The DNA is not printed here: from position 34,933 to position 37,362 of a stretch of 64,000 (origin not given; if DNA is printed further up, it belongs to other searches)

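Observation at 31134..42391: Coherent catabolic cargo around the carboxylase-like genes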

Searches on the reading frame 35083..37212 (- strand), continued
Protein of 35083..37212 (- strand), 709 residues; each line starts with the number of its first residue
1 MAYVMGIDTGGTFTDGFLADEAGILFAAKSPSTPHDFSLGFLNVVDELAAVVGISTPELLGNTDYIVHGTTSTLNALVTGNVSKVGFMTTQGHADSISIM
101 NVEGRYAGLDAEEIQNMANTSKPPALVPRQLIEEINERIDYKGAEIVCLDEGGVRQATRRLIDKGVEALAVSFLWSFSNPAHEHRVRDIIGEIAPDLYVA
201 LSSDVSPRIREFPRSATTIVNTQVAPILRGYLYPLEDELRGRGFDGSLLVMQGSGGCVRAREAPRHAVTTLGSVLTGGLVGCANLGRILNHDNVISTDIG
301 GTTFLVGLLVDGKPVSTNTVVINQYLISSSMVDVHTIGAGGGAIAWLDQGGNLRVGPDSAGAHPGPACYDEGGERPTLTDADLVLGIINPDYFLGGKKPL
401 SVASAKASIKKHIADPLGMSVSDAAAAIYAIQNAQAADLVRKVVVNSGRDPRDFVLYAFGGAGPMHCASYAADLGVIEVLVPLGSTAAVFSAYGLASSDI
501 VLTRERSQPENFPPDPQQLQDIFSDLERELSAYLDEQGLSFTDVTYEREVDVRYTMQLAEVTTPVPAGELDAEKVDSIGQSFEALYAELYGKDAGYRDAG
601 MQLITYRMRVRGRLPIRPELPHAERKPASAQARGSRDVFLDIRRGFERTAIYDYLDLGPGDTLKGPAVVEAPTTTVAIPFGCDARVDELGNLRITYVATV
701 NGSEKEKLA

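Call 26: find_encoding_contigs(protein=P0018, flank=10000, max_places=2)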
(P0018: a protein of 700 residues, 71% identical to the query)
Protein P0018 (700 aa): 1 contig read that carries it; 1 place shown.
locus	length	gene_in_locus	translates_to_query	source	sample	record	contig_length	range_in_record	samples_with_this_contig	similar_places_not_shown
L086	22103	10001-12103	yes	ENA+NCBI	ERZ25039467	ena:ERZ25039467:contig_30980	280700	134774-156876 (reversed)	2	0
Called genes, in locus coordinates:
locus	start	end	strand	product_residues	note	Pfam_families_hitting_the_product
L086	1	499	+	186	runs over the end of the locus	PF13561:adh_short_C2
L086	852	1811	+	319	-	PF00532:Peripla_BP_1, PF13407:Peripla_BP_4, PF13377:Peripla_BP_3 (weak)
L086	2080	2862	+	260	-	-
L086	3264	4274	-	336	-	PF02653:BPD_transp_2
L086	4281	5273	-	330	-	PF02653:BPD_transp_2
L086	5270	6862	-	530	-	PF00005:ABC_tran, PF13304:AAA_21 (faint), PF00005:ABC_tran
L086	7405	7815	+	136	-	-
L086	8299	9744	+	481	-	PF00732:GMC_oxred_N, PF05199:GMC_oxred_C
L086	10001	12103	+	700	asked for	PF05378:Hydant_A_N, PF01968:Hydantoinase_A, PF19278:Hydant_A_C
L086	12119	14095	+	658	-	PF02538:Hydantoinase_B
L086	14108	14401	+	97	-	-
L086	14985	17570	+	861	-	PF04879:Molybdop_Fe4S4, PF00384:Molybdopterin, PF01568:Molydop_binding (weak)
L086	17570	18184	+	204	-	PF12838:Fer4_7 (weak), PF13247:Fer4_11, PF12838:Fer4_7 (weak), PF13187:Fer4_9 (weak), PF25160:LdpA_Fe-S-bd (weak), PF00037:Fer4, PF12797:Fer4_2 (weak), PF13247:Fer4_11, +6 more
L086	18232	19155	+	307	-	PF03916:NrfD, PF04976:DmsC (weak)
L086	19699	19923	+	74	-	-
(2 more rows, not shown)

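Call 27: find_encoding_contigs(protein=P0032, flank=10000, max_places=2)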
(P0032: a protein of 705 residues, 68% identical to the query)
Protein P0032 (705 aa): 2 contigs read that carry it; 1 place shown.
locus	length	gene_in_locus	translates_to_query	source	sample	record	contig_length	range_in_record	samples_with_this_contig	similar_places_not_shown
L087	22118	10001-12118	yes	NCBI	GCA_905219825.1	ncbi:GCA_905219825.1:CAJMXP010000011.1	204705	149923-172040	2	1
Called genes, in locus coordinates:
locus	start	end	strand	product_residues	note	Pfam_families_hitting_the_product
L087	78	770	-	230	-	PF00392:GntR, PF07729:FCD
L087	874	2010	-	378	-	PF00266:Aminotran_5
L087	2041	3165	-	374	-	PF13609:Porin_4, PF00267:Porin_1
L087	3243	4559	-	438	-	PF07690:MFS_1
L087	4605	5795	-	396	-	PF01546:Peptidase_M20, PF07687:M20_dimer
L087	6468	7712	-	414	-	PF00285:Citrate_synt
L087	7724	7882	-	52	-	-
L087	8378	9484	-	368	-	PF13609:Porin_4, PF00267:Porin_1 (faint)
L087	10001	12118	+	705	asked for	PF05378:Hydant_A_N, PF01968:Hydantoinase_A, PF19278:Hydant_A_C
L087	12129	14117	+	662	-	PF02538:Hydantoinase_B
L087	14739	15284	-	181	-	-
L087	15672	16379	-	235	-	PF00005:ABC_tran, PF13304:AAA_21 (faint)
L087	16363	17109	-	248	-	PF00005:ABC_tran, PF13304:AAA_21 (faint)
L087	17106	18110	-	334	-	PF02653:BPD_transp_2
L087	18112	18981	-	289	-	PF02653:BPD_transp_2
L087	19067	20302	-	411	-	PF13433:Peripla_BP_5, PF13458:Peripla_BP_6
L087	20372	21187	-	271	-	PF00149:Metallophos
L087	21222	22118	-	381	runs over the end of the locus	PF01717:Meth_synt_2 (weak)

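Call 53: find_encoding_contigs(protein=P0041, flank=10000, max_places=2)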
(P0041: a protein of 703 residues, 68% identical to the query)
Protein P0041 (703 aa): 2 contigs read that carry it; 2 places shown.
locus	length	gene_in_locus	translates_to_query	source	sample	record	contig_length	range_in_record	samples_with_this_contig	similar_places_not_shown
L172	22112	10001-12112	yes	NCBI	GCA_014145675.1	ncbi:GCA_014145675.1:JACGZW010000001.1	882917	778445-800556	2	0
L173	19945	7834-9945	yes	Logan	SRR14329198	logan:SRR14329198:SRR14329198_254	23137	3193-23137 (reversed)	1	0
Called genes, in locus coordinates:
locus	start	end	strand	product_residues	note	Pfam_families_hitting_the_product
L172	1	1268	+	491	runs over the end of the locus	PF00083:Sugar_tr, PF07690:MFS_1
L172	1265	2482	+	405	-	PF01594:AI-2E_transport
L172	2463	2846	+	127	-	-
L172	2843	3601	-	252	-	PF09339:HTH_IclR, PF01614:IclR_C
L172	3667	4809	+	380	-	PF05899:Cupin_3 (faint), PF07883:Cupin_2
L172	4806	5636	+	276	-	PF01557:FAA_hydrolase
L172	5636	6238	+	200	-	PF11716:MDMPI_N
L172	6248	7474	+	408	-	PF00890:FAD_binding_2 (weak), PF01266:DAO (weak), PF01494:FAD_binding_3, PF03486:HI0933_like (faint), PF05834:Lycopene_cycl (faint), PF07992:Pyr_redox_2 (faint), PF13450:NAD_binding_8 (weak)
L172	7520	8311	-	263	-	PF09339:HTH_IclR, PF01614:IclR_C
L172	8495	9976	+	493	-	PF00171:Aldedh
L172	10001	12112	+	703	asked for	PF05378:Hydant_A_N, PF01968:Hydantoinase_A, PF19278:Hydant_A_C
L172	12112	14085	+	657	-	PF02538:Hydantoinase_B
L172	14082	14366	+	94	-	-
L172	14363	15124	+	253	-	PF23441:SDR (weak), PF00106:adh_short, PF08659:KR, PF13561:adh_short_C2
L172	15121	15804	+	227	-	PF00596:Aldolase_II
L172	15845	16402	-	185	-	PF14016:DUF4232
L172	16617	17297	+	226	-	PF00072:Response_reg, PF00486:Trans_reg_C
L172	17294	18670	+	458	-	PF00672:HAMP, PF00512:HisKA, PF02518:HATPase_c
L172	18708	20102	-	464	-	PF00144:Beta-lactamase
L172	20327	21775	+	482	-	PF01979:Amidohydro_1, PF07969:Amidohydro_3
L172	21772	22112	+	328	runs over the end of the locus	PF01244:Peptidase_M19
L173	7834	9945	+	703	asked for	PF05378:Hydant_A_N, PF01968:Hydantoinase_A, PF19278:Hydant_A_C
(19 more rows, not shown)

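Call 57: search_protein_families(library=pfam, proteins=[L109:5418-6497:+, L109:6518-7279:+, L109:7309-8319:-, L109:12023-12694:+, L109:13540-15906:+, L109:16066-16737:-, L126:5546-6793:-, L126:6853-8205:-, L126:11962-12888:+, L126:12979-13968:+])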
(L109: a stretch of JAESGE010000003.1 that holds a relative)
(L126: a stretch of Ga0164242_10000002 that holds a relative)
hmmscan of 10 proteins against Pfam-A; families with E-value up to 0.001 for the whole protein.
L109:5418-6497:+ (359 aa): 2 families
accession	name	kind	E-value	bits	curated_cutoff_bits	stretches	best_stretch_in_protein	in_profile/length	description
PF19112.6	VanA_C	-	5.2e-45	154.4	23.5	1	150-342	1-192/193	Vanillate O-demethylase oxygenase C-terminal domain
PF00355.32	Rieske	-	2.8e-21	75.7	20.3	1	16-99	2-86/88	Rieske [2Fe-2S] domain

L109:6518-7279:+ (253 aa): 3 families
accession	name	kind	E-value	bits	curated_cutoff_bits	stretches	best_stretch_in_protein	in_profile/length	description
PF00561.26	Abhydrolase_1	-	8.8e-26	91.5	25.8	1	14-236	2-243/245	alpha/beta hydrolase fold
PF12697.13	Abhydrolase_6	-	1.4e-18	68.8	26.3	1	15-238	1-211/217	Alpha/beta hydrolase family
PF12146.15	Hydrolase_4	-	7.5e-11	42.2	27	1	15-132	7-130/239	Serine aminopeptidase, S33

L109:7309-8319:- (336 aa): 0 families

L109:12023-12694:+ (223 aa): 3 families
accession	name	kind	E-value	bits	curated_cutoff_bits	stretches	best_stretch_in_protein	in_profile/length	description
PF01738.24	DLH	-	8.5e-37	127.3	21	1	16-217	2-215/217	Dienelactone hydrolase family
PF00561.26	Abhydrolase_1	-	0.00025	21.2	25.8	0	103-125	65-87/245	alpha/beta hydrolase fold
PF12697.13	Abhydrolase_6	-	0.00031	21.9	26.3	0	49-140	22-100/217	Alpha/beta hydrolase family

L109:13540-15906:+ (788 aa): 2 families
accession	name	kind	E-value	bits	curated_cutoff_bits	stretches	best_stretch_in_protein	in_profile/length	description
PF00593.30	TonB_dep_Rec_b-barrel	-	1.3e-38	134.5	27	1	313-751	19-436/436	TonB dependent receptor-like, beta-barrel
PF07715.20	Plug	-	9.7e-15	55.4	23.9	1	74-180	2-107/107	TonB-dependent Receptor Plug Domain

L109:16066-16737:- (223 aa): 1 family
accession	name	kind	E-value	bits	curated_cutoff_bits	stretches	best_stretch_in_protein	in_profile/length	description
PF07883.17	Cupin_2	-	7.6e-10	38.8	27.2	1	135-200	4-69/70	Cupin domain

L126:5546-6793:- (415 aa): 0 families

L126:6853-8205:- (450 aa): 2 families
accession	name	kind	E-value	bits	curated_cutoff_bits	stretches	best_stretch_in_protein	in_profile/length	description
PF00285.26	Citrate_synt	-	4.4e-50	171.1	27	1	106-442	4-357/357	Citrate synthase, C-terminal domain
PF12728.13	HTH_17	-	0.00016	22.3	27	1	41-84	5-46/51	Helix-turn-helix domain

L126:11962-12888:+ (308 aa): 1 family
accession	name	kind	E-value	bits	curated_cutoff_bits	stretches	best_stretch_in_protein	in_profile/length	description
PF00892.27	EamA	-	5.7e-23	82.1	28.2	2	8-145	2-134/135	EamA-like transporter family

L126:12979-13968:+ (329 aa): 1 family
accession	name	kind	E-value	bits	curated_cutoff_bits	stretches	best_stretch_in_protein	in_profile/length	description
PF12974.12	Phosphonate-bd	-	0.00049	20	27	0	48-138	48-140/242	ABC transporter, phosphonate, periplasmic substrate-binding protein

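Call 61: search_protein_families(library=ncbifam, proteins=[L003:1952-3190:+, L003:3187-3675:+, L003:7192-8274:+, L109:8972-9961:+, L172:15121-15804:+, L109:11095-12030:+])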
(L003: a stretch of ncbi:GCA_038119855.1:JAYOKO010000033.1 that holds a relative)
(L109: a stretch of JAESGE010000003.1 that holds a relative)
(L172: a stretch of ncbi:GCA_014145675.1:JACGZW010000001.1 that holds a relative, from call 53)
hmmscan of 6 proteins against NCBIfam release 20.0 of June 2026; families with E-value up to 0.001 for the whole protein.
L003:1952-3190:+ (412 aa): 6 families
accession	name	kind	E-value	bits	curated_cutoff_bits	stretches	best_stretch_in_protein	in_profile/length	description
NF041684.1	ant_diox_AndAc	equivalog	8e-125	416.7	750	1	17-411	20-417/418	anthranilate 1,2-dioxygenase large subunit AndAc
NF058607.1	GlBtMonoOxGbcA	equivalog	2.6e-42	144.7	670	1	20-224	33-226/420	glycine betaine monooxygenase oxygenase subunit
NF042946.1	3PPDioc_HcaE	equivalog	1.4e-39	136.3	830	1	18-234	14-228/450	3-phenylpropionate/cinnamic acid dioxygenase subunit alpha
TIGR03229.1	benzo_1_2_benA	equivalog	6.4e-38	130.7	780.95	1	23-238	19-233/433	benzoate 1,2-dioxygenase large subunit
TIGR03228.1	anthran_1_2_A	equivalog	3.1e-32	111.8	671.9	1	17-234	13-227/438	anthranilate 1,2-dioxygenase large subunit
NF052579.1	BetMthstMoxSdmAMthl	equivalog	2.5e-06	26.7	600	1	41-127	15-99/351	4beta-methylsterol monooxygenase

L003:3187-3675:+ (162 aa): 2 families
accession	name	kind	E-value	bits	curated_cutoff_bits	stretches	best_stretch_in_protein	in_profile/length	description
NF041685.1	ant_diox_AndAd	equivalog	3e-38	130.9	230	1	9-162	3-155/155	anthranilate 1,2-dioxygenase small subunit AndAd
NF042947.1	3PPDioc_HcaF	equivalog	0.00065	19.6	230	0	9-155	7-164/172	3-phenylpropionate/cinnamic acid dioxygenase subunit beta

L003:7192-8274:+ (360 aa): 0 families

L109:8972-9961:+ (329 aa): 13 families
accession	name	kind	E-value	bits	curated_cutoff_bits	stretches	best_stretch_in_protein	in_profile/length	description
NF006379.0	PRK08618.1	equivalog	2.7e-40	138.7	417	1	87-316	92-324/326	ornithine cyclodeaminase family protein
NF005011.0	PRK06407.1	subfamily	2.1e-35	122.4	337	1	7-300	4-292/302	ornithine cyclodeaminase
NF004793.0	PRK06141.1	equivalog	4.5e-33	114.6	322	1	83-306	86-310/314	bifunctional Delta(1)-pyrroline-2-carboxylate/Delta(1)-piperideine-2-carboxylate reductase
NF006141.0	PRK08291.1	equivalog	1e-31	110.1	408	1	99-317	109-329/330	cyclodeaminase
TIGR02371.1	ala_DH_arch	equivalog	4.8e-29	101.5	409.15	1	6-315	3-321/325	alanine dehydrogenase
TIGR02992.1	ectoine_eutC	equivalog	3.4e-26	92.1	471.65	1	96-316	103-325/326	ectoine utilization protein EutC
NF045643.1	ImmsucRedBhcD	equivalog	3.5e-23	82.4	500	1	9-313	5-316/321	iminosuccinate reductase BhcD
NF005603.0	PRK07340.1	equivalog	1.1e-22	80.7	266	1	89-303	94-299/307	delta(1)-pyrroline-2-carboxylate reductase family protein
NF005762.1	PRK07589.1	equivalog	1.3e-22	80.3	350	1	101-313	107-315/334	ornithine cyclodeaminase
NF005296.0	PRK06823.1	equivalog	8.5e-21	74.2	438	1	89-284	94-284/315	ornithine cyclodeaminase family protein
TIGR03944.1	dehyd_SbnB_fam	equivalog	1e-20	74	326.9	1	89-315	98-323/327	2,3-diaminopropionate biosynthesis protein SbnB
NF045512.1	PyrPipCarbRedLhpI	equivalog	6.5e-16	58.3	400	1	90-300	91-290/298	bifunctional Delta(1)-pyrroline-2-carboxylate/Delta(1)-piperideine-2-carboxylate reductase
NF004848.0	PRK06199.1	subfamily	1.8e-11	43.8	362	1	90-199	123-234/379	tyramine oxidase subunit B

L172:15121-15804:+ (227 aa): 27 families (the best 25 are shown)
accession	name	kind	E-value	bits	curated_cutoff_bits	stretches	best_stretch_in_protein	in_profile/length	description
NF004855.0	PRK06208.1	subfamily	4.2e-37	127.9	255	1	6-209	45-248/274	class II aldolase/adducin family protein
NF005484.0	PRK07090.1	equivalog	4.9e-32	111.2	261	1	3-225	30-250/260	aldolase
NF053537.1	DhpthDcsPhtC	equivalog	2e-29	102.6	200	1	6-194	2-200/232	3,4-dihydroxyphthalate decarboxylase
NF005451.0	PRK07044.1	subfamily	2.3e-29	102.2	207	1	9-226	27-247/256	aldolase II superfamily protein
NF005186.0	PRK06661.1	equivalog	1.9e-22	80.1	339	1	9-189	11-192/235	hypothetical protein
NF005123.0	PRK06557.1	subfamily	1.6e-21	77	251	1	26-190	34-198/223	L-ribulose-5-phosphate 4-epimerase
NF053831.1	RU1PAldHalo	equivalog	1.4e-20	73.6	300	1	26-194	25-188/208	ribulose-1-phosphate aldolase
NF005068.0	PRK06486.1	equivalog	2.1e-20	73.1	269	1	8-191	31-216/262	aldolase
NF006208.0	PRK08333.1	equivalog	9.1e-20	71.1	267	1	20-180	21-176/189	aldolase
NF005302.0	PRK06833.1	equivalog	9.2e-19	67.7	264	1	26-192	28-191/214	L-fuculose-phosphate aldolase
NF009625.0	PRK13145.1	equivalog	9.7e-16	58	369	1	13-189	17-204/235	L-ribulose-5-phosphate 4-epimerase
NF043034.1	OxoTetrPhDc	equivalog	1.6e-15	57.4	250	1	26-183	27-184/205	3-oxo-tetronate 4-phosphate decarboxylase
NF006047.0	PRK08193.1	subfamily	3.6e-15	56.2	257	1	23-189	24-201/231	L-ribulose-5-phosphate 4-epimerase AraD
NF040649.1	FucA_Meth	equivalog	5.5e-15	55.7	250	1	26-188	24-177/179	L-fuculose phosphate aldolase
NF005984.0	PRK08087.1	subfamily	6e-14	52.3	264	1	25-178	27-175/215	L-fuculose-phosphate aldolase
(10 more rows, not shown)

L109:11095-12030:+ (311 aa): 7 families
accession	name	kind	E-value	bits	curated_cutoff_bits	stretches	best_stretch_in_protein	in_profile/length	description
TIGR02313.1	HpaI-NOT-DapA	exception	2.4e-91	305.6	396.7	1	9-301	1-293/294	2,4-dihydroxyhept-2-ene-1,7-dioic acid aldolase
TIGR00674.1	dapA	equivalog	2.2e-76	256.5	206.15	1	12-296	2-285/286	4-hydroxy-tetrahydrodipicolinate synthase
NF003164.0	PRK04147.1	equivalog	5.3e-37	127.7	281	1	8-295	3-288/294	N-acetylneuraminate lyase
NF002958.0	PRK03620.1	subfamily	7.1e-32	110.4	278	1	17-240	19-240/307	5-dehydro-4-deoxyglucarate dehydratase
TIGR00683.1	nanA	equivalog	1.3e-30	106.7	382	1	9-280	1-271/293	N-acetylneuraminate lyase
TIGR03249.1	KdgD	equivalog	3.5e-26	92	373.95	1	17-236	17-235/299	5-dehydro-4-deoxyglucarate dehydratase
NF040954.1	Arch_KDGaldase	equivalog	5.2e-26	91.6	390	1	15-248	6-232/288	bifunctional 2-dehydro-3-deoxy-phosphogluconate/2-dehydro-3-deoxy-6-phosphogalactonate aldolase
